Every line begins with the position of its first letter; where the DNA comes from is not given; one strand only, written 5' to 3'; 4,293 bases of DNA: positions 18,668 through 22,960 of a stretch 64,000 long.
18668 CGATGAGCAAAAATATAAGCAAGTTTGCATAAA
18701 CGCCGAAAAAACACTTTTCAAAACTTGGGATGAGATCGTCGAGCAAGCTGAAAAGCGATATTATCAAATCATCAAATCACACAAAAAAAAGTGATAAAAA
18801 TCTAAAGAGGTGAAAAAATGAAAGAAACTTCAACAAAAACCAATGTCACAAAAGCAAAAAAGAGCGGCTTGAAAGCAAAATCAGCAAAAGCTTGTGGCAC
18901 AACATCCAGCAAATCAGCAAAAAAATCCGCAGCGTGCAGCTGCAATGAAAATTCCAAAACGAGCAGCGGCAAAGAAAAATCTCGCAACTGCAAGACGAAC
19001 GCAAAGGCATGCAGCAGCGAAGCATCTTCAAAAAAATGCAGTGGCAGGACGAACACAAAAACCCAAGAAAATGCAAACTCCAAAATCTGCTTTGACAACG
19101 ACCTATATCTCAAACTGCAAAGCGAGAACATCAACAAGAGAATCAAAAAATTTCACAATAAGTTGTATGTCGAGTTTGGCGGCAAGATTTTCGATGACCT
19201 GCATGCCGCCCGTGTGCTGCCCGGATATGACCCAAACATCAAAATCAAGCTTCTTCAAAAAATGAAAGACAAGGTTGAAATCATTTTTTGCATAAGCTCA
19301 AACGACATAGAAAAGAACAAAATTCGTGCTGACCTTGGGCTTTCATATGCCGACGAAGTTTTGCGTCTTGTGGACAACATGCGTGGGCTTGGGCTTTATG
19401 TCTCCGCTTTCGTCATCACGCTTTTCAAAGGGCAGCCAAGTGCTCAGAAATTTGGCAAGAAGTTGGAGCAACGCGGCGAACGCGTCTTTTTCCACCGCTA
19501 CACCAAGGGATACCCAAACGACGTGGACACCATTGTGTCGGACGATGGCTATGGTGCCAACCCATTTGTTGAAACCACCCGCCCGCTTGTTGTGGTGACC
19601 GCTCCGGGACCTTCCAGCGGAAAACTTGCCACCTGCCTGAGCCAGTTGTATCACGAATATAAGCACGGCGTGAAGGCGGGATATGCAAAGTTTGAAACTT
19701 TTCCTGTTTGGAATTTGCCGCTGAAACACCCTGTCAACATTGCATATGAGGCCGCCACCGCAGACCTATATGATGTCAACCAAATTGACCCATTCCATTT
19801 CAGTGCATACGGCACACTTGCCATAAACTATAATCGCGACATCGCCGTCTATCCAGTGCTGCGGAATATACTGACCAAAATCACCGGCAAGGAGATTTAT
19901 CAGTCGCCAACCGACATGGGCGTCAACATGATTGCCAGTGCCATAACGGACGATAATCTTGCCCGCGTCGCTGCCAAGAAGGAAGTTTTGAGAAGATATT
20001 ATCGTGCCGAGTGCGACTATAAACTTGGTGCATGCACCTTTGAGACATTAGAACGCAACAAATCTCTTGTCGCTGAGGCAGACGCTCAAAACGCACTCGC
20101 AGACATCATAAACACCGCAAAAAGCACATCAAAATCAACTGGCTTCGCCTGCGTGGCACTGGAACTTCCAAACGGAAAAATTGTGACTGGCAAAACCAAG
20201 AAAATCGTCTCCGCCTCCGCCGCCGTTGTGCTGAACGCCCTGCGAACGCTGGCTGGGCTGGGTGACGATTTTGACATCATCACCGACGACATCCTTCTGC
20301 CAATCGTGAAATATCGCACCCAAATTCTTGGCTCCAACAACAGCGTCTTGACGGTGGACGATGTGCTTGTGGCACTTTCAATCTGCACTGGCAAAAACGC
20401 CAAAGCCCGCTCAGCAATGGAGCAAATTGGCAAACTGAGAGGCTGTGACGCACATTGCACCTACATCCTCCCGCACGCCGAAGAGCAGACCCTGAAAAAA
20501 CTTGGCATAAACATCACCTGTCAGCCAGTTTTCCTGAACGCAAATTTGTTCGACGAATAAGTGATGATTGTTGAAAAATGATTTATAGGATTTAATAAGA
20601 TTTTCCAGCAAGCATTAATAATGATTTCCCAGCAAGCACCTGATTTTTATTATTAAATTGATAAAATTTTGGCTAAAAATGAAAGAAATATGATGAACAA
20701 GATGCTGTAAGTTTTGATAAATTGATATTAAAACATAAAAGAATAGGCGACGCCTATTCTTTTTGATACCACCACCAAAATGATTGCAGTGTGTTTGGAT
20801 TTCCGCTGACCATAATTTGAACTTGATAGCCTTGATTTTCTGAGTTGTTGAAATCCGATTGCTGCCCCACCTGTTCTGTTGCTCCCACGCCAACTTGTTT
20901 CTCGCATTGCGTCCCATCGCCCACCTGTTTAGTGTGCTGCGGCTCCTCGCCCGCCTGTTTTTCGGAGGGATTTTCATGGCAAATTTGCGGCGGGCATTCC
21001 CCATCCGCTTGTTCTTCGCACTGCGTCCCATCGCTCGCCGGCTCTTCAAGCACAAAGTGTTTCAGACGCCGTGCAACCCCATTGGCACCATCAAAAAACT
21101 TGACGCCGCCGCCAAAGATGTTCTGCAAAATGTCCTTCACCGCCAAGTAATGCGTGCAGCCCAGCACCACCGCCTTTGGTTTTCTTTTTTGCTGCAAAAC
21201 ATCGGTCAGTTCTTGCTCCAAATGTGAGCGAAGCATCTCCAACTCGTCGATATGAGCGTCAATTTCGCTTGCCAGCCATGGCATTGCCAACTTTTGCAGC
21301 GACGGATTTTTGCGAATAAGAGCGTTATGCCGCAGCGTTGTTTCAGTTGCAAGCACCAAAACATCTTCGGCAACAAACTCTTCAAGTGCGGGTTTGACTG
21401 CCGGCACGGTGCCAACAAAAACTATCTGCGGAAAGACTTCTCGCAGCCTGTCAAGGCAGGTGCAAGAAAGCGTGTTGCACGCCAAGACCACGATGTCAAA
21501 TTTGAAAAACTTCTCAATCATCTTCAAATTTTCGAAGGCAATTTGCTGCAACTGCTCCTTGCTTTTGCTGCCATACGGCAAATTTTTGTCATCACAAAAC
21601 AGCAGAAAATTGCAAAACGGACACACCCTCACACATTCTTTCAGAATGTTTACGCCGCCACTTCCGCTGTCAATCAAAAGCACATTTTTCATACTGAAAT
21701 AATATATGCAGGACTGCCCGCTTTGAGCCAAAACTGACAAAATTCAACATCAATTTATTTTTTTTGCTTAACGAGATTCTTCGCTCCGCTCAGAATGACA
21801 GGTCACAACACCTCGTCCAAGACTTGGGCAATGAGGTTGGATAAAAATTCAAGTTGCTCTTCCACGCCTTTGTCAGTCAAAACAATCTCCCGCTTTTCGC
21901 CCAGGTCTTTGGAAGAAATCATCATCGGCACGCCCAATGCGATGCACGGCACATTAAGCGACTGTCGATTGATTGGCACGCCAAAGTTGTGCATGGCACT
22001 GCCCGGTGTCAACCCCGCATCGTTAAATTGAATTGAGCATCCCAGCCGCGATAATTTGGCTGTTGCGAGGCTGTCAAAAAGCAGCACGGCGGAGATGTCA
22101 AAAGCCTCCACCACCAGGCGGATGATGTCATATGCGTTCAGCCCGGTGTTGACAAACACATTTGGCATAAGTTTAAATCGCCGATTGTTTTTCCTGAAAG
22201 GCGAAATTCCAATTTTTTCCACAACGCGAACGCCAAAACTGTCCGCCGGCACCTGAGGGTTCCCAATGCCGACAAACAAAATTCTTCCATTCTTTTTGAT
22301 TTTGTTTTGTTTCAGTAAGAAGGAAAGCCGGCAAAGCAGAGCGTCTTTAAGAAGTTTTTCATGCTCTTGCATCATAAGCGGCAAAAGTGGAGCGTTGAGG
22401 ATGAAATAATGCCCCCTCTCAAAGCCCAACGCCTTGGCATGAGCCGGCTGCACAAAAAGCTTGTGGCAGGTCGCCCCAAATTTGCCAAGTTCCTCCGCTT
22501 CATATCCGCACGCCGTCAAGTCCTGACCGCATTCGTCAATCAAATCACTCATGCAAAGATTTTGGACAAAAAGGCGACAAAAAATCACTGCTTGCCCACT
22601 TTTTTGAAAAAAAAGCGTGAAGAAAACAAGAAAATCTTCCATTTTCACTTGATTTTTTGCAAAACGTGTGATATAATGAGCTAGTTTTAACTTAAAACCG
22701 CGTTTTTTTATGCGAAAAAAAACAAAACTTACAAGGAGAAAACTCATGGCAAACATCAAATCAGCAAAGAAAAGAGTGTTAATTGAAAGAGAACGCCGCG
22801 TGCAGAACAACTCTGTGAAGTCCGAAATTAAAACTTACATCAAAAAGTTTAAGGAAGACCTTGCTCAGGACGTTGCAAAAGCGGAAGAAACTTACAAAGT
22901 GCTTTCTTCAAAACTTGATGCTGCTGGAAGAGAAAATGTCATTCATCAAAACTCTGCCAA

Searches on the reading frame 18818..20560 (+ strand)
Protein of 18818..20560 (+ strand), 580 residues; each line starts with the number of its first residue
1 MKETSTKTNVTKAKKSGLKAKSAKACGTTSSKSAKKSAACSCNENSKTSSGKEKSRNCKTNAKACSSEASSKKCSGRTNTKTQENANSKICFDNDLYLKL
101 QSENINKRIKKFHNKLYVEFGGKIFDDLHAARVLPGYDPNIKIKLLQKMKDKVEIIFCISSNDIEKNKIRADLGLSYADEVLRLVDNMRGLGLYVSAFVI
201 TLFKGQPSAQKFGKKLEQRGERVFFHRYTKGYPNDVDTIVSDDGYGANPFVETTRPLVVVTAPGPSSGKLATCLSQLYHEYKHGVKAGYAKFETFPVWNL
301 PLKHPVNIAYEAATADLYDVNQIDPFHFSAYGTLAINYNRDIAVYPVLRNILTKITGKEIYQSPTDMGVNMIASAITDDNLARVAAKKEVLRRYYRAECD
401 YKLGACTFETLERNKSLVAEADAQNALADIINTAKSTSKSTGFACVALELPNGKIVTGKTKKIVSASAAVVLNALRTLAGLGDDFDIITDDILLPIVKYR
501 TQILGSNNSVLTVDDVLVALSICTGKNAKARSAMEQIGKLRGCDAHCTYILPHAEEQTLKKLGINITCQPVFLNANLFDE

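Call 68: search_protein_families(library=pfam, proteins=[window:18818-20560:+], max_evalue=0.00001)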
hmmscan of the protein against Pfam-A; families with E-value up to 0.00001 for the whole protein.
window:18818-20560:+ (580 aa): 2 families
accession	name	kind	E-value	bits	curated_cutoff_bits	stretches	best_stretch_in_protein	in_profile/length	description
PF08903.17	DUF1846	-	2e-160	533.6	27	1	90-421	1-332/333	Domain of unknown function DUF1846, N-terminal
PF20921.3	DUF1846_C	-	7.6e-49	165.8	27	1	430-578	5-153/153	Domain of unknown function DUF1846, C-terminal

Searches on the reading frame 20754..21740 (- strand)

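Call 68: search_protein_families(library=pfam, proteins=[window:20754-21740:-], max_evalue=0.00001)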
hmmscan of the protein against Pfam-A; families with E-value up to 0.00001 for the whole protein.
window:20754-21740:- (328 aa): 1 family
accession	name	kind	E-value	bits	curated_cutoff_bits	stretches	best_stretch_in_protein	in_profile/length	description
PF01177.27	Asp_Glu_race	-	7.8e-10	39.3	31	1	48-220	33-205/211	Asp/Glu/Hydantoin racemase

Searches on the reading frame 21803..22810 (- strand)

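Call 68: search_protein_families(library=pfam, proteins=[window:21803-22810:-], max_evalue=0.00001)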
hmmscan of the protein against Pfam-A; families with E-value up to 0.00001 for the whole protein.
window:21803-22810:- (335 aa): 1 family
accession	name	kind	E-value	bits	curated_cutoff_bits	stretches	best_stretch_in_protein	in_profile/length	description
PF03418.19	Peptidase_A25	-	7.2e-23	81.5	27.8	1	112-300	33-231/353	Germination protease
